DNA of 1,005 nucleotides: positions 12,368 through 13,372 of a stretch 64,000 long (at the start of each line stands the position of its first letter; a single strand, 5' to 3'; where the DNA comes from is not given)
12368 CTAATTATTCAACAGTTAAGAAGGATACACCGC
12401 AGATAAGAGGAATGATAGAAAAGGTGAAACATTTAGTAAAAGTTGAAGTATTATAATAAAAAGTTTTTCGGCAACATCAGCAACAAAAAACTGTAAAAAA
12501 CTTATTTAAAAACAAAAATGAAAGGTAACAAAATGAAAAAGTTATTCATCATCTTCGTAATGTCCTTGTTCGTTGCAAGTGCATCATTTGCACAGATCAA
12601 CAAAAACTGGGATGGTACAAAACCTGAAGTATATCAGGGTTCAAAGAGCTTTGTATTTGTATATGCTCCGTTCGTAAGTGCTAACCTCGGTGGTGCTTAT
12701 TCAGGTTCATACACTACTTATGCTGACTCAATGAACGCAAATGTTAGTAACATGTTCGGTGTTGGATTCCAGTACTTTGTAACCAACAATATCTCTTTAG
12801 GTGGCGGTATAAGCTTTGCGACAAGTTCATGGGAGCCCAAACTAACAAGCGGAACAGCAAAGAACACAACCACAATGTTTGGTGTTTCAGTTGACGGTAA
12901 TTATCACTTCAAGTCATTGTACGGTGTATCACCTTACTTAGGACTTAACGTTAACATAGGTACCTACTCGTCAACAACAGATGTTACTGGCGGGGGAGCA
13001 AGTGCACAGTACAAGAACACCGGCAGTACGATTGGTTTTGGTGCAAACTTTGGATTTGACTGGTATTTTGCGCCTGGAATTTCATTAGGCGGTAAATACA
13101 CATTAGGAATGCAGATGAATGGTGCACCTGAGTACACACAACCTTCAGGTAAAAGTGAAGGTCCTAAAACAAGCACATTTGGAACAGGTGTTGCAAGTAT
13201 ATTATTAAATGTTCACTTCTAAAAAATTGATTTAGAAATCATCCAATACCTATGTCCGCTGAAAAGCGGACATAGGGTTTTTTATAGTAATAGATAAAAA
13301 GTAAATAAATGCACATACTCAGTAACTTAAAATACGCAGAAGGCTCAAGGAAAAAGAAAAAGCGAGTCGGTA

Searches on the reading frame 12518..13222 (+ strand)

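Call 69: search_protein_families(library=pfam, proteins=[window:12518-13222:+], max_evalue=0.0001)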
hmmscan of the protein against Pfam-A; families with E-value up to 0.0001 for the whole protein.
window:12518-13222:+ (234 aa): 3 families
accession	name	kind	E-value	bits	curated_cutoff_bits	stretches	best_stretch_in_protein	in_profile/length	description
PF13505.12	OMP_b-brl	-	3.2e-09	37.6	28.7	1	55-225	22-171/175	Outer membrane protein beta-barrel domain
PF13568.12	OMP_b-brl_2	-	7.5e-07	29.8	27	1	70-197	32-169/175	Outer membrane protein beta-barrel domain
PF12099.14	DUF3575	-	8.6e-05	22.4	21.1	0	79-210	31-151/177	Protein of unknown function (DUF3575)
